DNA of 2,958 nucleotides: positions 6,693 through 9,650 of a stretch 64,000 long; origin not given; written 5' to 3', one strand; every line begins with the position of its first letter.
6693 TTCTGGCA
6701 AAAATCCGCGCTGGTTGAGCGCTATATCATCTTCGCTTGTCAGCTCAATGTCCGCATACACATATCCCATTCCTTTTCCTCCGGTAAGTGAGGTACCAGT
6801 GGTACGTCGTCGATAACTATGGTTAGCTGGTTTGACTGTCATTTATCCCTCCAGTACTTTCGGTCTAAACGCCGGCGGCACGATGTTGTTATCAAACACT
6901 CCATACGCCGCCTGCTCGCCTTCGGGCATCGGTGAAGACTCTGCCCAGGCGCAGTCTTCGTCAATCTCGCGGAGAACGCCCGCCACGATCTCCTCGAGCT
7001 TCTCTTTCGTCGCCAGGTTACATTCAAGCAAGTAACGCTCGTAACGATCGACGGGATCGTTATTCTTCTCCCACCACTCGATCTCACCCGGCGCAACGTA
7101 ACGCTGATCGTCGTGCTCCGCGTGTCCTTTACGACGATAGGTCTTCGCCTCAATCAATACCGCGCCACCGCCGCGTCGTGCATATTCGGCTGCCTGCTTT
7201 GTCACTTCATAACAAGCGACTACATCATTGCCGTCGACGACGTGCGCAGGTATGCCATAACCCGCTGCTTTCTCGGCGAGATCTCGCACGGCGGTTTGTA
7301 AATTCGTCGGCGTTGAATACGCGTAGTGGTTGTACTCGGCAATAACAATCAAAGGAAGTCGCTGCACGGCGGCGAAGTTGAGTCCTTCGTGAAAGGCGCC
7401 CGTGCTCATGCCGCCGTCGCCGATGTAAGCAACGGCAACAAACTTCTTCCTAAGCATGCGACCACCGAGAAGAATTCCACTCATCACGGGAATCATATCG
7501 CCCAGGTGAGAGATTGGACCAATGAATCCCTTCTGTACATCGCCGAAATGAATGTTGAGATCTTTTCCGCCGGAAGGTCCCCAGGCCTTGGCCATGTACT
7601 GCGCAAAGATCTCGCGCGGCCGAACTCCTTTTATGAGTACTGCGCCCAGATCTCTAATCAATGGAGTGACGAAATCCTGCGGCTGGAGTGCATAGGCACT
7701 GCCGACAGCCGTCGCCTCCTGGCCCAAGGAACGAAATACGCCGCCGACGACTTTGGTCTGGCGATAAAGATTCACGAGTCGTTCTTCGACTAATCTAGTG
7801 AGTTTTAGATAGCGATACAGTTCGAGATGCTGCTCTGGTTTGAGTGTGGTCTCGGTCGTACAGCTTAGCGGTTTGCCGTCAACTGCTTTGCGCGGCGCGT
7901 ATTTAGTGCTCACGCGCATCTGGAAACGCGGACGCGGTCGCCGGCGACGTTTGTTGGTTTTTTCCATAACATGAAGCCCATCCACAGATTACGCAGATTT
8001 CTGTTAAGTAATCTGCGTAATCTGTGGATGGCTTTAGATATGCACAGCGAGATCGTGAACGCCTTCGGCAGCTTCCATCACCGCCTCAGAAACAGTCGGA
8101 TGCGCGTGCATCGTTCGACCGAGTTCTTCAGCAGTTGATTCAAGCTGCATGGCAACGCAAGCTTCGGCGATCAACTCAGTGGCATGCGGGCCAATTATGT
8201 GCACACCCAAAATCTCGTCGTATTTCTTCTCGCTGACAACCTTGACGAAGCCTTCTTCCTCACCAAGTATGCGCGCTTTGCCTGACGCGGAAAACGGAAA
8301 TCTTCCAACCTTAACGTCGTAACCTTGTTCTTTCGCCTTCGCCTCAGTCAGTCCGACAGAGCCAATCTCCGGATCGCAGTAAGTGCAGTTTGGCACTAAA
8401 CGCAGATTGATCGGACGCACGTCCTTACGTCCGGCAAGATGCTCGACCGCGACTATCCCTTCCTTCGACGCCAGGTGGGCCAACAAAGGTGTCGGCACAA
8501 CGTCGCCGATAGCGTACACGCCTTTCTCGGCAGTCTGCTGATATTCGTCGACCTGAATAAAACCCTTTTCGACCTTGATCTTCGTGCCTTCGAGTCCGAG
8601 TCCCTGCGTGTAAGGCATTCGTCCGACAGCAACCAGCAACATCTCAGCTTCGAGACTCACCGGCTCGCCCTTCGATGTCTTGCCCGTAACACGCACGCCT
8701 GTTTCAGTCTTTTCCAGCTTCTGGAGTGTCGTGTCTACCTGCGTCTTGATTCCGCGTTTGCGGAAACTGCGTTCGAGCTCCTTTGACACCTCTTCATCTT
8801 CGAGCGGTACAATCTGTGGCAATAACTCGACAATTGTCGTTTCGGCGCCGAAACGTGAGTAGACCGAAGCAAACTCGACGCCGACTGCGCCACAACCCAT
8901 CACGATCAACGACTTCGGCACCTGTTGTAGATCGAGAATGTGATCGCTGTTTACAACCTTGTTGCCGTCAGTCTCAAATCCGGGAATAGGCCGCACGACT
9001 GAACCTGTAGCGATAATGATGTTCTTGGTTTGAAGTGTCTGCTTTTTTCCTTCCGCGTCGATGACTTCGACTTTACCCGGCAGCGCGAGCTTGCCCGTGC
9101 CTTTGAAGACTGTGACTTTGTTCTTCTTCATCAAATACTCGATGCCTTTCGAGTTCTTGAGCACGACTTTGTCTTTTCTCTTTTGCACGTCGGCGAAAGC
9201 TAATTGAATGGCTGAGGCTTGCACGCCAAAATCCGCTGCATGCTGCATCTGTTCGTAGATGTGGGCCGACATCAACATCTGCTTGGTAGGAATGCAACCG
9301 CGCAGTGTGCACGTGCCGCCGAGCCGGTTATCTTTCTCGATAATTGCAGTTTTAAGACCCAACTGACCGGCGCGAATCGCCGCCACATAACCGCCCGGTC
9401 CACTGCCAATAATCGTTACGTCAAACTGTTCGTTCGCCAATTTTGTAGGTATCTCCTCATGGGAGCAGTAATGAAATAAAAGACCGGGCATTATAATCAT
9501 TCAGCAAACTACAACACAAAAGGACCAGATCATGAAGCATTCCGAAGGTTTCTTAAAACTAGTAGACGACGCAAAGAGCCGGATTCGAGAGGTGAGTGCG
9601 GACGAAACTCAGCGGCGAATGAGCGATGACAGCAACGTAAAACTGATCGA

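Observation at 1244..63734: About 36 copies of four short repeat families sit at nearly every non-divergent gene junction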

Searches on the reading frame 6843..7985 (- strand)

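Call 59: search_protein_families(library=pfam, proteins=[window:6843-7985:-], max_evalue=0.001)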
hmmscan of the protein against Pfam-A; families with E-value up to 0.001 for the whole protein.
window:6843-7985:- (380 aa): 2 families
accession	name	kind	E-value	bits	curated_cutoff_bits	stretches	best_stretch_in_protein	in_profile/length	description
PF00676.26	E1_dh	-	6.1e-73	245.8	22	1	62-355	5-298/300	Dehydrogenase E1 component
PF13292.11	DXP_synthase_N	-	6.5e-06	26.1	21.2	1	159-226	111-178/274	1-deoxy-D-xylulose-5-phosphate synthase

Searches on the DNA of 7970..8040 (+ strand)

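Call 42: search_dna_similar(query=window:7970-8040:+, collection=plasmids, mode=distant, max_evalue=0.01, max_rows=30)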
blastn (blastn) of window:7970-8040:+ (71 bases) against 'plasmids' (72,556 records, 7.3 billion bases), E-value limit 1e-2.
No match.

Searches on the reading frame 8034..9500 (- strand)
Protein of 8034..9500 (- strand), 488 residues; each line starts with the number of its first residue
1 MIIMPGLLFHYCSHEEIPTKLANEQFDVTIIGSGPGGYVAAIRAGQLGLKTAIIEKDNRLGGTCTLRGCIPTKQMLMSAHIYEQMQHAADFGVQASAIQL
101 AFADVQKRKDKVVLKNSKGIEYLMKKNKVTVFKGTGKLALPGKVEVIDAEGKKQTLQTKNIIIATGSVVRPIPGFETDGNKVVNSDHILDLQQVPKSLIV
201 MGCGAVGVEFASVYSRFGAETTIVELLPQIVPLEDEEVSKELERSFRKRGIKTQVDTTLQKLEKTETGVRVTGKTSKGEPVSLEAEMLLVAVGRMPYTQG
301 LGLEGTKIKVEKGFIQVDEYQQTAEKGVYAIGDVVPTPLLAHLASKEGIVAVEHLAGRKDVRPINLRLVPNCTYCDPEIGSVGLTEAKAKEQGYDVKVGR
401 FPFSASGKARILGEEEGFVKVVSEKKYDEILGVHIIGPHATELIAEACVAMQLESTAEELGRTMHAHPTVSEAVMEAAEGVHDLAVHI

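Call 11: find_encoding_contigs(protein=window:8034-9500:-, flank=10000, max_places=6)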
Protein window:8034-9500:- (488 aa): no gene with exactly this product is on record in the collection.

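Call 59: search_protein_families(library=pfam, proteins=[window:8034-9500:-], max_evalue=0.001)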
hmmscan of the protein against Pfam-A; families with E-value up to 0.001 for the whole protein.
window:8034-9500:- (488 aa): 14 families
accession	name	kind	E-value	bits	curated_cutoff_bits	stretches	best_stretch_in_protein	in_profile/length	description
PF07992.20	Pyr_redox_2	-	3.3e-68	230.7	26.1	1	26-348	1-291/291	Pyridine nucleotide-disulphide oxidoreductase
PF02852.28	Pyr_redox_dim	-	1.2e-41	141.8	25.3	1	369-478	1-110/110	Pyridine nucleotide-disulphide oxidoreductase, dimerisation domain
PF00070.33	Pyr_redox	-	4.5e-18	66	22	1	198-272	2-78/82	Pyridine nucleotide-disulphide oxidoreductase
PF13738.12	Pyr_redox_3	-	2.1e-11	44.1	30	1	30-332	2-305/305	Pyridine nucleotide-disulphide oxidoreductase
PF12831.13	FAD_oxidored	-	1.8e-10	41.2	27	1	27-76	1-50/416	FAD dependent oxidoreductase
PF01134.28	GIDA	-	1.1e-09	38.3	22.1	1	27-167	1-150/391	Glucose inhibited division protein A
PF03486.20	HI0933_like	-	3.3e-07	30.5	50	1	27-66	2-41/244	HI0933-like protein Rossmann domain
PF00890.30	FAD_binding_2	-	5.4e-07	29.6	20.4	1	27-64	1-38/414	FAD binding domain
PF13450.12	NAD_binding_8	-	7.1e-07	29.9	21.9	1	30-65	1-36/68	NAD(P)-binding Rossmann-like domain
PF13434.12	Lys_Orn_oxgnase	-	1.2e-05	25.1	21.3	1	122-240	114-235/339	L-lysine 6-monooxygenase/L-ornithine 5-monooxygenase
PF01946.23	Thi4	-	0.00017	21.4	26.2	1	25-77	17-69/235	Thi4 family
PF01494.25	FAD_binding_3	-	0.00027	20.7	22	0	26-70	2-44/349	FAD binding domain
PF01262.27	AlaDh_PNT_C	-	0.00083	19.3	23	0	196-231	29-64/214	Alanine dehydrogenase/PNT, C-terminal domain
PF01266.30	DAO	-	0.00097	19.2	27.9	0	27-64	1-38/353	FAD dependent oxidoreductase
